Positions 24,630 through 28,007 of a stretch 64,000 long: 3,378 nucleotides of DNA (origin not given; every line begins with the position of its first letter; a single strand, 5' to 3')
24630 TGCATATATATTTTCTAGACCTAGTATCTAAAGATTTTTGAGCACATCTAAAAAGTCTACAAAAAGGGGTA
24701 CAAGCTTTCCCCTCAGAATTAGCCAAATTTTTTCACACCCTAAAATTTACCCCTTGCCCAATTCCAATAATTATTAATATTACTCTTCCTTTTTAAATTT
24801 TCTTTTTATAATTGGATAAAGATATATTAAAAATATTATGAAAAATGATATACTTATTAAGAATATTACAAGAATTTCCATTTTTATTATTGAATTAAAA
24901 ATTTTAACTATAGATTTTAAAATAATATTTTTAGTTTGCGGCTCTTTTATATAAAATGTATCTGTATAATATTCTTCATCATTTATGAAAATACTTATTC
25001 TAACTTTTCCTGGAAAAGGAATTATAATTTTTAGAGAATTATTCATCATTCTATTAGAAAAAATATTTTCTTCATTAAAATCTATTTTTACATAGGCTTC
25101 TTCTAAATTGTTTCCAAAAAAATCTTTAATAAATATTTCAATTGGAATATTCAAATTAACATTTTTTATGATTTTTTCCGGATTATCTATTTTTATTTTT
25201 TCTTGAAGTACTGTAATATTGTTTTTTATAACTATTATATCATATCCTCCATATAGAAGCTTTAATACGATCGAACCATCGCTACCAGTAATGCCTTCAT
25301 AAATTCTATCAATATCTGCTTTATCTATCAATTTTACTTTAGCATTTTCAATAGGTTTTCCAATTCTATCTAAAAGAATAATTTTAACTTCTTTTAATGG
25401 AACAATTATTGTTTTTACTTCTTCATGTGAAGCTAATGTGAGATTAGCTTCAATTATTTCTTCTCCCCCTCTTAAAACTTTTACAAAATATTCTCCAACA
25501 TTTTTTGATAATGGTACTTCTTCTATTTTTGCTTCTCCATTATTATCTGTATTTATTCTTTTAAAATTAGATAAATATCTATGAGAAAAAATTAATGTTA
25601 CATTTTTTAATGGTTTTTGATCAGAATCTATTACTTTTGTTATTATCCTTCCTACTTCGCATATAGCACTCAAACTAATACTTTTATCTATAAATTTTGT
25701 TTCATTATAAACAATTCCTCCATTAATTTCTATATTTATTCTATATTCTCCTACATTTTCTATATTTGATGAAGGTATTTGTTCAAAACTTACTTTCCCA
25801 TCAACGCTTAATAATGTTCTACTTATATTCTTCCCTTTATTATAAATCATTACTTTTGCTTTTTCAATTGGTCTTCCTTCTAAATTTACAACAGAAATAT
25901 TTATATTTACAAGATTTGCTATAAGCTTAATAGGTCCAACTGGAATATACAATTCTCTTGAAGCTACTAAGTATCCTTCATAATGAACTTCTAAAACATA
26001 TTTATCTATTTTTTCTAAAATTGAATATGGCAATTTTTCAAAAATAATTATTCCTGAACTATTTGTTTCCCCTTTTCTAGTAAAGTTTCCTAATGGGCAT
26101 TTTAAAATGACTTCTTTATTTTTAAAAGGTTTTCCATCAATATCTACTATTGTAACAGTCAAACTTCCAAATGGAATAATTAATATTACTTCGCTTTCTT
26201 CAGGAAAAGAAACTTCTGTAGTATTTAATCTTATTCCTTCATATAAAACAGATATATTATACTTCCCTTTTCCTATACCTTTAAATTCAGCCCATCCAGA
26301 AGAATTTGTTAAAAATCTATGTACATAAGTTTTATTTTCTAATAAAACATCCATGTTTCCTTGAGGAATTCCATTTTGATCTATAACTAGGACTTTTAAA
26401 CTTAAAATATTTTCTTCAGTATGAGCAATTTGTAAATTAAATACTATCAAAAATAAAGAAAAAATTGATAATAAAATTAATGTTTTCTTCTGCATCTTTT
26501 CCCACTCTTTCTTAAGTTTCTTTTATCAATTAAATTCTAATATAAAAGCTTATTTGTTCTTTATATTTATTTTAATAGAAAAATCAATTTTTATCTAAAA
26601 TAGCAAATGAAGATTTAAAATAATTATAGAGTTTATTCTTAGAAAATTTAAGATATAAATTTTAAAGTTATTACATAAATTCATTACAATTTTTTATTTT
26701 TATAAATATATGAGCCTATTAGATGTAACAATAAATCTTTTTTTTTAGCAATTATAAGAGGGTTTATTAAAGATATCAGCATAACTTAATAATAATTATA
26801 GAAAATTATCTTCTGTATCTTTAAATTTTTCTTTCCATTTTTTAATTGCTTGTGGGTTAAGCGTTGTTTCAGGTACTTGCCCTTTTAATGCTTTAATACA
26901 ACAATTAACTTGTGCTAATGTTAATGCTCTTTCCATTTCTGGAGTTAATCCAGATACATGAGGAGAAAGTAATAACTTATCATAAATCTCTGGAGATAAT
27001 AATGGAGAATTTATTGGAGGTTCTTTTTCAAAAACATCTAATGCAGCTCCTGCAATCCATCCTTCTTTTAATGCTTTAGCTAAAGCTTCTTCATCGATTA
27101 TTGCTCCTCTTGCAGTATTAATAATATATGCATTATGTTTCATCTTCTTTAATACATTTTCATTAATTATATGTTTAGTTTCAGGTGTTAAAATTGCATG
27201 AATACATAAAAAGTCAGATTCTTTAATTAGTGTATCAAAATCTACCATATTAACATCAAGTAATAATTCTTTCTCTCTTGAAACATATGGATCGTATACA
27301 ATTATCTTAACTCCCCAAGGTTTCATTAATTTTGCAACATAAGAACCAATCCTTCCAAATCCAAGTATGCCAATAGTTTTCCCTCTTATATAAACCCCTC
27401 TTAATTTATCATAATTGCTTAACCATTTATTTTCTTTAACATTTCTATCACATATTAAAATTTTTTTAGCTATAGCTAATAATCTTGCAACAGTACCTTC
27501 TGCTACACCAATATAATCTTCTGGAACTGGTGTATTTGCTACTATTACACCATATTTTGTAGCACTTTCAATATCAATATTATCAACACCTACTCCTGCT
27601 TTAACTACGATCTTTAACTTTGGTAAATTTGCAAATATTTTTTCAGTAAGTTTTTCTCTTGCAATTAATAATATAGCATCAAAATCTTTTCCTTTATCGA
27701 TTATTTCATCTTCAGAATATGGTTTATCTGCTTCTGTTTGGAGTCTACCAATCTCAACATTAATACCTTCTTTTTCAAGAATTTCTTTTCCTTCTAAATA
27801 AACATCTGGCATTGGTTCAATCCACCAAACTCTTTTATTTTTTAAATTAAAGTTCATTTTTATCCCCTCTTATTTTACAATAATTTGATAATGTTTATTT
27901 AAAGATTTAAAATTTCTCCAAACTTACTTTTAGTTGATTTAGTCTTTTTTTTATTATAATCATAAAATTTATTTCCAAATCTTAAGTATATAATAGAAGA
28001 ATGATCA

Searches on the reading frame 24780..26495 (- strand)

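Call 9: search_protein_families(library=pfam, proteins=[window:24780-26495:-], max_evalue=0.00001)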
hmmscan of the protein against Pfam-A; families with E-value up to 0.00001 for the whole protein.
window:24780-26495:- (571 aa): 6 families
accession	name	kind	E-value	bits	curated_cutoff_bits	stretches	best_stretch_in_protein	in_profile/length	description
PF13620.12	CarboxypepD_reg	-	2.5e-21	76.2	32.3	0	33-98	2-70/82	Carboxypeptidase regulatory-like domain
PF02369.22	Big_1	-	4.5e-11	43.1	34.9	0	112-150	21-62/93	Bacterial Ig-like domain (group 1)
PF17789.7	MG4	-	9.3e-11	42.2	24.7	0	108-152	15-58/95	Macroglobulin domain MG4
PF17802.7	SpaA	-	5.5e-08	33.3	23.1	0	285-329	5-51/91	Prealbumin-like fold domain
PF24107.1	DUF7382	-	1.1e-07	32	27.4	0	111-132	21-42/65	Domain of unknown function (DUF7382)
PF11974.14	bMG3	-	8.6e-07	29.3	34.9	0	292-330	24-62/103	Bacterial alpha-2-macroglobulin MG3 domain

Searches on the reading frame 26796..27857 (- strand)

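Call 54: search_protein_families(library=pfam, proteins=[window:26796-27857:-], max_evalue=0.00001)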
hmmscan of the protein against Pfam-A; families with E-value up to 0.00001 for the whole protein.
window:26796-27857:- (353 aa): 2 families
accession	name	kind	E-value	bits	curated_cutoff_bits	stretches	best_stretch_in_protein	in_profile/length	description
PF02826.25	2-Hacid_dh_C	-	2.2e-58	197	25.1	1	124-302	2-178/178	D-isomer specific 2-hydroxyacid dehydrogenase, NAD binding domain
PF00389.36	2-Hacid_dh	-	1.1e-20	74.1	24.6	1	24-331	12-131/134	D-isomer specific 2-hydroxyacid dehydrogenase, catalytic domain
